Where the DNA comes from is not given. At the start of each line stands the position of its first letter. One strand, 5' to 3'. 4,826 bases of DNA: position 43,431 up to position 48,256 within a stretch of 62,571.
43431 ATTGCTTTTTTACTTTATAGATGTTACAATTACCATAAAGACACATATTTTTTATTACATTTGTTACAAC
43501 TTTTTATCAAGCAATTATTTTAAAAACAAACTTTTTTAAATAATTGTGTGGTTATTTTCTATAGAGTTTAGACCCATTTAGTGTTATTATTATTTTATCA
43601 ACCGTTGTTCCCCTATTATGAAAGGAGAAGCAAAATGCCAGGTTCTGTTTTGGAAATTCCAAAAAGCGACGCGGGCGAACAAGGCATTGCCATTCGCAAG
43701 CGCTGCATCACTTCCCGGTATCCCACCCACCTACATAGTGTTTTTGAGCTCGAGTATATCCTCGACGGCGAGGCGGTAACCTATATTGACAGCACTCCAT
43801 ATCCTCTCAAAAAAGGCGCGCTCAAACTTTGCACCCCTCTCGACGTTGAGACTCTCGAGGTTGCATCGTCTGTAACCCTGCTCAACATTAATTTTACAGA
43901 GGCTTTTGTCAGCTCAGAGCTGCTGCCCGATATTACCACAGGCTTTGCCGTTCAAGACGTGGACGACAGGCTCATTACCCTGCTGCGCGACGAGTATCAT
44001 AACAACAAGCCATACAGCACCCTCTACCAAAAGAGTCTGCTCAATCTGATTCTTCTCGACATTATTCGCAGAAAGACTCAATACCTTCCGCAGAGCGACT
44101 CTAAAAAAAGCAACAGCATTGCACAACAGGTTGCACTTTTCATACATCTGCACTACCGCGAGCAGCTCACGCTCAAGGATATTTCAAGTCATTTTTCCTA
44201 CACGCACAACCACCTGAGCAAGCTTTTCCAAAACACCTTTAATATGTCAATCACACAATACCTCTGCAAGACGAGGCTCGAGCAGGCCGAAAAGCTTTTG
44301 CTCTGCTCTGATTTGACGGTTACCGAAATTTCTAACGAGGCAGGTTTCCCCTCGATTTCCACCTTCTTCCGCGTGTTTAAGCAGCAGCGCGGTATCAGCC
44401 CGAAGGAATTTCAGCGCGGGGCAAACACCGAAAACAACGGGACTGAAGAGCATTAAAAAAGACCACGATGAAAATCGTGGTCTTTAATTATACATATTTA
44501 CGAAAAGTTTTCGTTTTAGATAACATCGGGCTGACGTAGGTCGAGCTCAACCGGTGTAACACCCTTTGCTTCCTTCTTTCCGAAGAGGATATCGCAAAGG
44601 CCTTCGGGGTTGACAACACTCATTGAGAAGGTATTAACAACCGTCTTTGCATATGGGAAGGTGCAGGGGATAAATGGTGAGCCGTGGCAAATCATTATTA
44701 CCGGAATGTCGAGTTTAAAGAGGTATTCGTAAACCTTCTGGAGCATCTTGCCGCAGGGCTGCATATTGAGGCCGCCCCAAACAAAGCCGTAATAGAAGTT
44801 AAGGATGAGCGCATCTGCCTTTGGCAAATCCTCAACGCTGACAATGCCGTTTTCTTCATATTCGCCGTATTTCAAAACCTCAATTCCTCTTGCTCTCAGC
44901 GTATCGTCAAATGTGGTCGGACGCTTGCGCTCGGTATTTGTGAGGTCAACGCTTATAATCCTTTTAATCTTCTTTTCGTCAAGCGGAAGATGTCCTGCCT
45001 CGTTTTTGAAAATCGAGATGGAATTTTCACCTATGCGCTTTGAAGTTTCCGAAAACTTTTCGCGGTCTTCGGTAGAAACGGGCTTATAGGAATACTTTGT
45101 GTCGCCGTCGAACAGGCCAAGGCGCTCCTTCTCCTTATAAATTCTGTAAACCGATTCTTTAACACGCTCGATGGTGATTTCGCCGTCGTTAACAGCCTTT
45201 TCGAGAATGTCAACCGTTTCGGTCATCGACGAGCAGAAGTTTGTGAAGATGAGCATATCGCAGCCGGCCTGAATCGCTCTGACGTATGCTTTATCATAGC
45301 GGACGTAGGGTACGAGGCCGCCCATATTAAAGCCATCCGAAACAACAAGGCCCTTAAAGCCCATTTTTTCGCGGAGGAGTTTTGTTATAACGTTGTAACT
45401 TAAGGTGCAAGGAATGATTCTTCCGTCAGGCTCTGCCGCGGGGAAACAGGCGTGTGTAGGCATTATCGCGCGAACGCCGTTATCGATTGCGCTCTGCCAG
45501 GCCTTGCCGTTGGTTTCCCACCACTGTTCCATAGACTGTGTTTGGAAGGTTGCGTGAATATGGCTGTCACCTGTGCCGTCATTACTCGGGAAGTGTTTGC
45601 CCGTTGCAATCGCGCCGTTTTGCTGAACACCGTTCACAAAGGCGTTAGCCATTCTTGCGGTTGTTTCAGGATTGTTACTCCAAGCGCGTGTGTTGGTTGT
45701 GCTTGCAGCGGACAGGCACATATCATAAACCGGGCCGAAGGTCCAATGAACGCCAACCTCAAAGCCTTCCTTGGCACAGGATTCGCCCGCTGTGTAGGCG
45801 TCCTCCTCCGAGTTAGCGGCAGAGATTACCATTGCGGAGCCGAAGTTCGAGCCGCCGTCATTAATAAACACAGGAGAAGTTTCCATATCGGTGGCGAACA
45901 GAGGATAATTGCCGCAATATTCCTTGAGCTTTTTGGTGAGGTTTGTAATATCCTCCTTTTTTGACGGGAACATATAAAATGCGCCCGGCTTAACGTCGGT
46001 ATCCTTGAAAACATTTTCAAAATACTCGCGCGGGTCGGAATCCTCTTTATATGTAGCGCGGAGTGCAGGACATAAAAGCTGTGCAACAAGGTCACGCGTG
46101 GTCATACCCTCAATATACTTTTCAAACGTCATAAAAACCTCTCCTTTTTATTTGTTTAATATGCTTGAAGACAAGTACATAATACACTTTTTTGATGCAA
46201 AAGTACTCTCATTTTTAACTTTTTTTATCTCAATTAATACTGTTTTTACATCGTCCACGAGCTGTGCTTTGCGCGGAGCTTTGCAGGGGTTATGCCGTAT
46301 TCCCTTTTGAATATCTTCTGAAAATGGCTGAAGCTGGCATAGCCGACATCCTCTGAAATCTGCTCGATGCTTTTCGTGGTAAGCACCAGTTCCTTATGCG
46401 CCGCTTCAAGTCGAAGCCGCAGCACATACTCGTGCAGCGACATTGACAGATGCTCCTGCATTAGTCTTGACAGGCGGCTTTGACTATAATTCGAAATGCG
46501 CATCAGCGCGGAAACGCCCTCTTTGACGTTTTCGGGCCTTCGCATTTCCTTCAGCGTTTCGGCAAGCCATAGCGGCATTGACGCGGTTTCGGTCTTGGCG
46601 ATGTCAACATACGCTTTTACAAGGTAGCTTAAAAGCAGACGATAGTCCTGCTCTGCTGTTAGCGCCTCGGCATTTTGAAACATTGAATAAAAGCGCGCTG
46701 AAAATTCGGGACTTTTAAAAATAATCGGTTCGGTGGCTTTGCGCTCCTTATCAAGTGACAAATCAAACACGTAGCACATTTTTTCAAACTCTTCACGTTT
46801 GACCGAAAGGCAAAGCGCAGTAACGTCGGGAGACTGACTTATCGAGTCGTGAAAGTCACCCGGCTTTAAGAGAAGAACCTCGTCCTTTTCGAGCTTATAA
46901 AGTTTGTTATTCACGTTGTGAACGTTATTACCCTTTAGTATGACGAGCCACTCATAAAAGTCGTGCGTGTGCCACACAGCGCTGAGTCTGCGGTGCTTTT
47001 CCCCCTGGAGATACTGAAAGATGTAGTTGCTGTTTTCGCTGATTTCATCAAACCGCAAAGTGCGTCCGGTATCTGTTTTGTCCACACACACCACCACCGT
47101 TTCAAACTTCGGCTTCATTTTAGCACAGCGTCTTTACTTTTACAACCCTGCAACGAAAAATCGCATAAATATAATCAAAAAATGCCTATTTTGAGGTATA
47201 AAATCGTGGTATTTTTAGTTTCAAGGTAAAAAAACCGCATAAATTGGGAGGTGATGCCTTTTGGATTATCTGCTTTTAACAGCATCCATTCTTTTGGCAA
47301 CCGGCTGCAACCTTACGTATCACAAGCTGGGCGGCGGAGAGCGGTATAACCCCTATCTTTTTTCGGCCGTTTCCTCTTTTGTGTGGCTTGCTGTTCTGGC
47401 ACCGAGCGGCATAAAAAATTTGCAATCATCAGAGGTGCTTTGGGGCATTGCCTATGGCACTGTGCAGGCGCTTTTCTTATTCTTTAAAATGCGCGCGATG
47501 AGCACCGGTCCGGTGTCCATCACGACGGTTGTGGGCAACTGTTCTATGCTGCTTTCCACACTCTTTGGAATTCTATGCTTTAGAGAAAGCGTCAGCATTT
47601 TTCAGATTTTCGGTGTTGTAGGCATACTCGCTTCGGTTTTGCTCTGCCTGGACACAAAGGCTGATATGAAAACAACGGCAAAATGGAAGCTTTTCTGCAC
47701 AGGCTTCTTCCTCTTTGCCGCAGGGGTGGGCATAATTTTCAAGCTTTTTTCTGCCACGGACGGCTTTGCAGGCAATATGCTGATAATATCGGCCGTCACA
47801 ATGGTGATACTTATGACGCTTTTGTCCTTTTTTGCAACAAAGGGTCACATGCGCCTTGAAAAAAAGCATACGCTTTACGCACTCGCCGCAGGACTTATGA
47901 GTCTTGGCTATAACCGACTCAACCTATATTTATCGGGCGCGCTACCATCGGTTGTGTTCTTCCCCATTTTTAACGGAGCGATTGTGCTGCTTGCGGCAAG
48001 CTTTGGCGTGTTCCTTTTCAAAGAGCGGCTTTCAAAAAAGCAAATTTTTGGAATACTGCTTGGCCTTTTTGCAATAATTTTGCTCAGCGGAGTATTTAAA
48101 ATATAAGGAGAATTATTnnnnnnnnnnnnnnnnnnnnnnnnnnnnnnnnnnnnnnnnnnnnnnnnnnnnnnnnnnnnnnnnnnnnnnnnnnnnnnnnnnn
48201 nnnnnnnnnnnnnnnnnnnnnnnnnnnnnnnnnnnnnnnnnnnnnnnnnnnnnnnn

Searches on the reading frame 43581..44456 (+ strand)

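Call 6: search_protein_families(library=pfam, proteins=[window:43581-44456:+], max_evalue=0.01)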
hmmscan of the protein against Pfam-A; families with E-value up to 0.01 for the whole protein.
window:43581-44456:+ (291 aa): 4 families
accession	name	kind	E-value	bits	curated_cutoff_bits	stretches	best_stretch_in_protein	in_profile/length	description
PF12833.13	HTH_18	-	2.3e-19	69.9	33.6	1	202-279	2-79/80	Helix-turn-helix domain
PF00165.29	HTH_AraC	-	2.6e-17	62.9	26.6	2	241-278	2-41/42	Bacterial regulatory helix-turn-helix proteins, AraC family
PF02311.25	AraC_binding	-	0.0011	19.1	21.1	1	37-114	6-85/135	AraC-like ligand binding domain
PF07883.17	Cupin_2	-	0.0075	16.4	27.2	0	48-80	12-44/70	Cupin domain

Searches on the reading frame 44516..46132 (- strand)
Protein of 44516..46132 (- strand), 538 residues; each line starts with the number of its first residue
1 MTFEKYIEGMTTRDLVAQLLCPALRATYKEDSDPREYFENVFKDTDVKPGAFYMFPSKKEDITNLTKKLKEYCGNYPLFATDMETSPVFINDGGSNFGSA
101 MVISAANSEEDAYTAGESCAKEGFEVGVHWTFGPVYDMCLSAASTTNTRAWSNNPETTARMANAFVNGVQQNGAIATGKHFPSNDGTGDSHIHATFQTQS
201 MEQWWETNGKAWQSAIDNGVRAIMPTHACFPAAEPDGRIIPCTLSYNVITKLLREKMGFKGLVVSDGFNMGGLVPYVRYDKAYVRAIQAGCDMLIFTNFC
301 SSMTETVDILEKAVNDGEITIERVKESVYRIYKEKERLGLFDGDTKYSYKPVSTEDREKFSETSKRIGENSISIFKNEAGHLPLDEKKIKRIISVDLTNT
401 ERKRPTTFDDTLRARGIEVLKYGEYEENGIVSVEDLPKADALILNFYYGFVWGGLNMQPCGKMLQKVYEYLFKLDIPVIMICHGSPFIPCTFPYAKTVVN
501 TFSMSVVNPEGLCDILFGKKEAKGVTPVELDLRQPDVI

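Call 6: search_protein_families(library=pfam, proteins=[window:44516-46132:-], max_evalue=0.01)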
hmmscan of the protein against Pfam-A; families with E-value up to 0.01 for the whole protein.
window:44516-46132:- (538 aa): 1 family
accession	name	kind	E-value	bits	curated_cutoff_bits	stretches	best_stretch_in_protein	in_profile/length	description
PF00933.27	Glyco_hydro_3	-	6.1e-58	197.2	27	1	73-332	60-314/316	Glycosyl hydrolase family 3 N terminal domain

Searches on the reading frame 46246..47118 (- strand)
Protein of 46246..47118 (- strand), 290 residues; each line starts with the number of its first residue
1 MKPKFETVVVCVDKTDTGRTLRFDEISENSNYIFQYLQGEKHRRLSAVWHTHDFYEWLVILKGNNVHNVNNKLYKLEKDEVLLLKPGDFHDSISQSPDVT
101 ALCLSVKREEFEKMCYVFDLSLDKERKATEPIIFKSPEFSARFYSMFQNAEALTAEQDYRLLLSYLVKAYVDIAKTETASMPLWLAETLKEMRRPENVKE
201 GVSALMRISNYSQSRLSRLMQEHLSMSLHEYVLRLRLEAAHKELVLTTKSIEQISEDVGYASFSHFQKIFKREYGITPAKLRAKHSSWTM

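Call 6: search_protein_families(library=pfam, proteins=[window:46246-47118:-], max_evalue=0.01)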
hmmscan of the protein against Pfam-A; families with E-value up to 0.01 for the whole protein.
window:46246-47118:- (290 aa): 4 families
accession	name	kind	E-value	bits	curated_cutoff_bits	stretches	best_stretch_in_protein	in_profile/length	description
PF12833.13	HTH_18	-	1.4e-20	73.8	33.6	1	207-283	3-79/80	Helix-turn-helix domain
PF00165.29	HTH_AraC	-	7.2e-13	48.8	26.6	1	248-282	8-41/42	Bacterial regulatory helix-turn-helix proteins, AraC family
PF02311.25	AraC_binding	-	2.3e-09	37.5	21.1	1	49-112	18-82/135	AraC-like ligand binding domain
PF07883.17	Cupin_2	-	0.00013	22.1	27.2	1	46-105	10-68/70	Cupin domain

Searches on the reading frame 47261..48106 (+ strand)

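Call 6: search_protein_families(library=pfam, proteins=[window:47261-48106:+], max_evalue=0.01)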
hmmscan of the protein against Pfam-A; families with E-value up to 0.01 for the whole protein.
window:47261-48106:+ (281 aa): 1 family
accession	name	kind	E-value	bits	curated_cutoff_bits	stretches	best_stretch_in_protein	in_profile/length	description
PF00892.27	EamA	-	3.6e-14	53.6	28.2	2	14-128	14-132/135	EamA-like transporter family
